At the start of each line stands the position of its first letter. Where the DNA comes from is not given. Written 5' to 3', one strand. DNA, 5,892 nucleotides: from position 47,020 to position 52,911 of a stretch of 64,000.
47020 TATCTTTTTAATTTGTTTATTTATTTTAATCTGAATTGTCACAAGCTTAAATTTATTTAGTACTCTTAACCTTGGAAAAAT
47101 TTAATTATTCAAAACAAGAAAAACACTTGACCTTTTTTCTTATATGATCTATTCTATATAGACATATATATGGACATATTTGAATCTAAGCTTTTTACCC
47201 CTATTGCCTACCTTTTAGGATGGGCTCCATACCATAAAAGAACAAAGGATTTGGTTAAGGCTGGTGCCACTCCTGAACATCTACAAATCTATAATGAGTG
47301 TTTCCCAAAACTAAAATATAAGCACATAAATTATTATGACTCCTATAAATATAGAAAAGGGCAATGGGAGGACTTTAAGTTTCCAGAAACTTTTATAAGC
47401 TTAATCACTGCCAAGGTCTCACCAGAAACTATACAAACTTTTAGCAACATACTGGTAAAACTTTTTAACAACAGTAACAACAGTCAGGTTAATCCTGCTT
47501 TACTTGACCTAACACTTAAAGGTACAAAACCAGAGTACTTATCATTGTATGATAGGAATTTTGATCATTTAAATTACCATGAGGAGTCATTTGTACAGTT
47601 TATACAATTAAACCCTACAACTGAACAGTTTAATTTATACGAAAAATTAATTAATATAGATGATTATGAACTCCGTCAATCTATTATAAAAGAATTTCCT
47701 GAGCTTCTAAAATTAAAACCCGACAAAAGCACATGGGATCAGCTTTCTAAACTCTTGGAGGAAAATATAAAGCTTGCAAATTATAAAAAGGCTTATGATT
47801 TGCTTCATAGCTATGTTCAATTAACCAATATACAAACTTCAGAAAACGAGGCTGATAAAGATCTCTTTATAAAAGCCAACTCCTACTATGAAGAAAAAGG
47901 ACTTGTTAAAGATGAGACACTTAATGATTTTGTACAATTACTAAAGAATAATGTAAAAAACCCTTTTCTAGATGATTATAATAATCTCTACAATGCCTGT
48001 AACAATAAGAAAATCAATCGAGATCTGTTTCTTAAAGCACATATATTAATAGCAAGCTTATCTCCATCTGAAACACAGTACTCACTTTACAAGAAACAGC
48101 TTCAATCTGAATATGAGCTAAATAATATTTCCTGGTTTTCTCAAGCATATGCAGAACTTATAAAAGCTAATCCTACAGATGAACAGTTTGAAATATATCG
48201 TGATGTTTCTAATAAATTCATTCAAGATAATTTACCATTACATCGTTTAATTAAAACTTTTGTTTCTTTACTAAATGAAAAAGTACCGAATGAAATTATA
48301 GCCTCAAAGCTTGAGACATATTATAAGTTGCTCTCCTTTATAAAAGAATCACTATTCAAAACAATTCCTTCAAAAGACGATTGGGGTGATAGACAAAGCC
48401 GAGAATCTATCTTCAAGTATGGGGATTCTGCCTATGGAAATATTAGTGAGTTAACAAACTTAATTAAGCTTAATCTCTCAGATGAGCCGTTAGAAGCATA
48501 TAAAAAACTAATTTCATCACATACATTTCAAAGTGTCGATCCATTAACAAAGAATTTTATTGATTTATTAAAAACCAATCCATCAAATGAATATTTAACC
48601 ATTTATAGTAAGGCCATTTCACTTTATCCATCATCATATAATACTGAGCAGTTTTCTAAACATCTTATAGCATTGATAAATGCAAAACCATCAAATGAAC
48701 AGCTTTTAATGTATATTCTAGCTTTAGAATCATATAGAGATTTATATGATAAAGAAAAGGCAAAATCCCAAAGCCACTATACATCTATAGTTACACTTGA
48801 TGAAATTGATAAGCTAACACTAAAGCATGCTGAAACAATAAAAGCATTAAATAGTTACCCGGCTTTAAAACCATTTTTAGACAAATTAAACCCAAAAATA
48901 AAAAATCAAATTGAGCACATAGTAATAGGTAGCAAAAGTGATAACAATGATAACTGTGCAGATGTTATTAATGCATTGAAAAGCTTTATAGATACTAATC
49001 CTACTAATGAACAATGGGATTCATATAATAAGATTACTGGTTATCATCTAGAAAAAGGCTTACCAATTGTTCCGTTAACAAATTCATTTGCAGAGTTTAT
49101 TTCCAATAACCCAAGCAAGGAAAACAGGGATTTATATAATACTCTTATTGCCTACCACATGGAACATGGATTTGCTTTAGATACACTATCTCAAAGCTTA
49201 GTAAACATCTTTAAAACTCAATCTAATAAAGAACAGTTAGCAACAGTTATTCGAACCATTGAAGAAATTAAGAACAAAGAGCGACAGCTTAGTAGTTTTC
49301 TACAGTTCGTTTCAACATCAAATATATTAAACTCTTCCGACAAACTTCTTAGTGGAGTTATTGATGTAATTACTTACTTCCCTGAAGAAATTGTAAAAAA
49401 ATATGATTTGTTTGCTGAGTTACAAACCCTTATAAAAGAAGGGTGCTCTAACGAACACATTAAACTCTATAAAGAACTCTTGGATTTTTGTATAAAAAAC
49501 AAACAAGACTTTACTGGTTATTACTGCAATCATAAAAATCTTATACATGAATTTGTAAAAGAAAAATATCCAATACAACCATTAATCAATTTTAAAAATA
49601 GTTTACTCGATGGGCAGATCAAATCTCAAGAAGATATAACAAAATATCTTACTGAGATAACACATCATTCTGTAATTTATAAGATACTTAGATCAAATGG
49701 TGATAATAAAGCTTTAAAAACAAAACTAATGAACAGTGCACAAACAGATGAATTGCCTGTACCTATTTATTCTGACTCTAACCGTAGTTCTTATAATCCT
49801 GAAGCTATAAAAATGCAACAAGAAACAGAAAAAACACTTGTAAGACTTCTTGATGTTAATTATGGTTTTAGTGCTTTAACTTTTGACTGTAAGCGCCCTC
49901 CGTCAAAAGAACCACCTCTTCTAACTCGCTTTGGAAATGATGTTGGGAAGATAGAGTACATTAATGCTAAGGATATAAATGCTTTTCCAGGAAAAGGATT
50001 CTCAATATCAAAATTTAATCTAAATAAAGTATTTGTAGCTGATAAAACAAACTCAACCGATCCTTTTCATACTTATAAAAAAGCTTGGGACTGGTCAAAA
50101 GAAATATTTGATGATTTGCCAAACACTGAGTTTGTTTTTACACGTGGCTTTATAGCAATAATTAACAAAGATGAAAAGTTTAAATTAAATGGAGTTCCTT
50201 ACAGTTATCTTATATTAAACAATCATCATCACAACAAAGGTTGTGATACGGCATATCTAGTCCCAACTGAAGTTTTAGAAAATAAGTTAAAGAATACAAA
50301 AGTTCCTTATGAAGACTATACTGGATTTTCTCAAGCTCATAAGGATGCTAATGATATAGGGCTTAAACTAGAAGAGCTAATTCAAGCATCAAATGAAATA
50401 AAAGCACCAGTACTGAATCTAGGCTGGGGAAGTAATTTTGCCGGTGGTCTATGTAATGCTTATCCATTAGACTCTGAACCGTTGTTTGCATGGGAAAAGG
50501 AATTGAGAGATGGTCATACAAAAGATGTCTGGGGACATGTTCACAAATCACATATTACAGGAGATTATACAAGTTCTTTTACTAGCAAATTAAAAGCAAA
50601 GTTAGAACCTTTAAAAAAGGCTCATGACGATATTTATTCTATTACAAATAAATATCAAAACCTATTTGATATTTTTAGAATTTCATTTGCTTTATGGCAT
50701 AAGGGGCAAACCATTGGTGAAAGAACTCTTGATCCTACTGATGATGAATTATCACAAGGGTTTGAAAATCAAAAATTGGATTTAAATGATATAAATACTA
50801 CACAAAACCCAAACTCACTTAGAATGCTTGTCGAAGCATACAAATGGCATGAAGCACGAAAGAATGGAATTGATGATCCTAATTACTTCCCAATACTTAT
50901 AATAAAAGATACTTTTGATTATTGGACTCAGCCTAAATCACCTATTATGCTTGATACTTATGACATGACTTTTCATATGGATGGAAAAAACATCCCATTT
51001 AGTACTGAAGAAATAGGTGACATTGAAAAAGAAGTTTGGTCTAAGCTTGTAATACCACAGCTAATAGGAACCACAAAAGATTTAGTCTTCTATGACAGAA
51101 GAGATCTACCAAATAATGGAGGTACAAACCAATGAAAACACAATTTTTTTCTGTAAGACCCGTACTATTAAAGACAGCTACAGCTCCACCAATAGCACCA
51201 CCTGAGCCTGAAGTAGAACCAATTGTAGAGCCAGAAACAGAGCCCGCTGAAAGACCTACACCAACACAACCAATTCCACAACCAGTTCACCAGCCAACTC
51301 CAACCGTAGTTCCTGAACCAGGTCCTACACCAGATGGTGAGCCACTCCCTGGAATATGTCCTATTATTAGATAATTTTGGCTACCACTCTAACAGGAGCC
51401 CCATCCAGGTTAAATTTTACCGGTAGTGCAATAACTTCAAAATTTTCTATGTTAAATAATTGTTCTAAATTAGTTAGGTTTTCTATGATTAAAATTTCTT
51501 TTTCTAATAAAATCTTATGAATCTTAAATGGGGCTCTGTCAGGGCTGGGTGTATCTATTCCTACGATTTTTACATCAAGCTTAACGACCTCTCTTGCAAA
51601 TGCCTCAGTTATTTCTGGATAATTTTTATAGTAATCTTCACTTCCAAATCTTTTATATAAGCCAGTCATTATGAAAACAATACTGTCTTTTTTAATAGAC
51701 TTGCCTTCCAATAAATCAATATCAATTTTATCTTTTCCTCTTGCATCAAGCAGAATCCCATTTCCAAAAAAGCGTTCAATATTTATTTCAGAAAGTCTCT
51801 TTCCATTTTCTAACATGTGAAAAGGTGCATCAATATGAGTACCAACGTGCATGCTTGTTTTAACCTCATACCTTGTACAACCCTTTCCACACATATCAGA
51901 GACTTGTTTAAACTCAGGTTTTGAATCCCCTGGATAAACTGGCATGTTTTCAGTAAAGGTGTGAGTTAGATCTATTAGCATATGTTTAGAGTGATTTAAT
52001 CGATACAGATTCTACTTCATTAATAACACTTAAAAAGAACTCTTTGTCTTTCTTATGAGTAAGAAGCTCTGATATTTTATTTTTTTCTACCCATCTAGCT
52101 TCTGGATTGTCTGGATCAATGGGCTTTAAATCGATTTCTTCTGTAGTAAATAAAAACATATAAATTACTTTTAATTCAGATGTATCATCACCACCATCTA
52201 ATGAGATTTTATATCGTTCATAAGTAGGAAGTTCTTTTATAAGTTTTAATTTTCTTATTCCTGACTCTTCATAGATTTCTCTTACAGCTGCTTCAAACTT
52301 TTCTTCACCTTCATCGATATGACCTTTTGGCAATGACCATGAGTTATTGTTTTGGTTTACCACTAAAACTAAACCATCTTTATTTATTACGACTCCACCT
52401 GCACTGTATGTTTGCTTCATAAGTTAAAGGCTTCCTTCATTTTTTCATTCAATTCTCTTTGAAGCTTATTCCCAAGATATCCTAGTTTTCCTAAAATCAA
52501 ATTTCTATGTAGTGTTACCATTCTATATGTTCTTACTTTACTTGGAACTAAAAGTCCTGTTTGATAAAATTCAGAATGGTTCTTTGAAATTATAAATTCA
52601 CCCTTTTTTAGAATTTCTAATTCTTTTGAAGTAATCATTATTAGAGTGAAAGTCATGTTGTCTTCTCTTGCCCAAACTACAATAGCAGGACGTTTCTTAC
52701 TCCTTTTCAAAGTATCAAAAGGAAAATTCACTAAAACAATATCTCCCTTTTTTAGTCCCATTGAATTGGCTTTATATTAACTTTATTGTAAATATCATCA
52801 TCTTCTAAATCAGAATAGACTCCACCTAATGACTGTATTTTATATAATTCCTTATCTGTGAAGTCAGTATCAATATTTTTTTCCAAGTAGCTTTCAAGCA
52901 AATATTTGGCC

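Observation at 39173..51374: Tandem triplet of large, unclassifiable paralogous proteins with coupled small Pro-rich partners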

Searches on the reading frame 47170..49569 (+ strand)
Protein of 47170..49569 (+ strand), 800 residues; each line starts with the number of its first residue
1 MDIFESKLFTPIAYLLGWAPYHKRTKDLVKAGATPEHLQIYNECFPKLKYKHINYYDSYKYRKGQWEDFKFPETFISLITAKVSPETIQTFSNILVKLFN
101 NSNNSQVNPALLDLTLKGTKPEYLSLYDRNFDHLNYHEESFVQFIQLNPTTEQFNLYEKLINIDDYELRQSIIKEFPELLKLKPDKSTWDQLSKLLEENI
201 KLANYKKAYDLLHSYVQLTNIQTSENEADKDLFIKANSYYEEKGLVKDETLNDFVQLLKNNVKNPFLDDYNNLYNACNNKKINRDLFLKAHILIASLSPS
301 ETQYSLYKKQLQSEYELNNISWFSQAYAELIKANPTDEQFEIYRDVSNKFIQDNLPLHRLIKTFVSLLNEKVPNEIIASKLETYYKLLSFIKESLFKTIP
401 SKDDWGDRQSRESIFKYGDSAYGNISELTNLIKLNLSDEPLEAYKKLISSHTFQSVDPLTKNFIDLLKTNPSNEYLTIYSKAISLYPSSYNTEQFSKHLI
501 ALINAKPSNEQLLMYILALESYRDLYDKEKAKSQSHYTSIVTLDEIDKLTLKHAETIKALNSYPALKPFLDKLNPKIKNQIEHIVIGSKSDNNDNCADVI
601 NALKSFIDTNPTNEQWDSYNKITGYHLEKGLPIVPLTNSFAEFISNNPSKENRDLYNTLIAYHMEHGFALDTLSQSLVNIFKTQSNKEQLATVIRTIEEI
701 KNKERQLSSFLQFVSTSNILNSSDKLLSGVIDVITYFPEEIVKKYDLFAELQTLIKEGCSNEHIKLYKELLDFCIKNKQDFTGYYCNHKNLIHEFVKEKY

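Call 82: find_homologous_proteins(query=window:47170-49569:+, max_evalue=0.001)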
Query window:47170-49569:+ (800 aa): 1 proteins with E <= 0.001 among 8000 candidates.
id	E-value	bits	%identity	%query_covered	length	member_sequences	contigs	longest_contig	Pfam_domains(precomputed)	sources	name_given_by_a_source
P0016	0.0e+0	1771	100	100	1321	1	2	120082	-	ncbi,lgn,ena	-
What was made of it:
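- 47170..51135 (+): Gene C, 1321 aa. N-terminal alpha-solenoid (47170-49554) plus the conserved C-terminal domain (49555-51132). Its N-terminal 800 aa has no relative other than itself among 5.8 billion proteins (call 82).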

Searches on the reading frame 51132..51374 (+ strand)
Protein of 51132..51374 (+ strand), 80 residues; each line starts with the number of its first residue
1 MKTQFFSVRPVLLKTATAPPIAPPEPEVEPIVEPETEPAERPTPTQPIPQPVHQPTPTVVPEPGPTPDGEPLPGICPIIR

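Call 8: search_protein_families(library=pfam, proteins=[window:51132-51374:+], max_evalue=1)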
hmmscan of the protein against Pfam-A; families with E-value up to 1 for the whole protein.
window:51132-51374:+ (80 aa): 1 family
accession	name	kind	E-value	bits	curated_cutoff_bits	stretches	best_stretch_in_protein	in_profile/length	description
PF05887.16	Trypan_PARP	-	0.081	13.3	100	1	24-74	59-112/134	Procyclic acidic repetitive protein (PARP)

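Call 70: search_protein_families(library=ncbifam, proteins=[window:51132-51374:+], max_evalue=0.1)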
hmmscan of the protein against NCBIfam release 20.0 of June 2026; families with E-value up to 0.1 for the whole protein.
window:51132-51374:+ (80 aa): 0 families

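Call 71: search_protein_families(library=padloc, proteins=[window:51132-51374:+], max_evalue=0.1)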
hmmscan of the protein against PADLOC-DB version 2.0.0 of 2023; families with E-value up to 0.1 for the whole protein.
window:51132-51374:+ (80 aa): 0 families

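Call 114: search_protein_families(library=phrogs, proteins=[window:51132-51374:+], max_evalue=0.01)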
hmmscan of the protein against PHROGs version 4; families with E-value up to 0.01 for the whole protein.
window:51132-51374:+ (80 aa): 0 families

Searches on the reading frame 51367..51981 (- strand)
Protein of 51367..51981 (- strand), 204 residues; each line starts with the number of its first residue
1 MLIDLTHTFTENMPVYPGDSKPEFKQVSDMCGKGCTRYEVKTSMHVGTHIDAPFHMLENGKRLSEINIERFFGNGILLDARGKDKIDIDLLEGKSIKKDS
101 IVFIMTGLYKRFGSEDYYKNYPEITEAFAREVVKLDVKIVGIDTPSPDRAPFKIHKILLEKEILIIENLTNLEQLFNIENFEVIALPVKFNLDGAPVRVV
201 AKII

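Call 11: search_protein_families(library=pfam, proteins=[window:51367-51981:-], max_evalue=0.01)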
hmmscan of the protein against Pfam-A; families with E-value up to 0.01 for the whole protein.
window:51367-51981:- (204 aa): 1 family
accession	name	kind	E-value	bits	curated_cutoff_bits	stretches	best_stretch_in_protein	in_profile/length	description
PF04199.19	Cyclase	-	1.3e-28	100.4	23.1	1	3-149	1-142/142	Putative cyclase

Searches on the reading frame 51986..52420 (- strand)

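Call 11: search_protein_families(library=pfam, proteins=[window:51986-52420:-], max_evalue=0.01)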
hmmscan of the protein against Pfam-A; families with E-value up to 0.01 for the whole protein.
window:51986-52420:- (144 aa): 1 family
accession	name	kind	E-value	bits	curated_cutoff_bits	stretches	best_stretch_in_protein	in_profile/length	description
PF00293.34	NUDIX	-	1.3e-18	67.7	21.1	1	4-128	3-130/134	NUDIX domain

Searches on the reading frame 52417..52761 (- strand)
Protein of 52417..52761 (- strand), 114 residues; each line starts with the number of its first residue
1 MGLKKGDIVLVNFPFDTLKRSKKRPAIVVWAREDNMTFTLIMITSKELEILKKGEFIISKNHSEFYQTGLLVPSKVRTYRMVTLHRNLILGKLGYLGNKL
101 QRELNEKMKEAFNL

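Call 11: search_protein_families(library=pfam, proteins=[window:52417-52761:-], max_evalue=0.01)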
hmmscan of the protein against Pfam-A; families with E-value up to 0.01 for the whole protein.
window:52417-52761:- (114 aa): 1 family
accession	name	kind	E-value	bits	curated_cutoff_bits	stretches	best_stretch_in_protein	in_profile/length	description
PF02452.23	PemK_toxin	-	1.3e-11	45.1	23.1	1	4-111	1-108/109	PemK-like, MazF-like toxin of type II toxin-antitoxin system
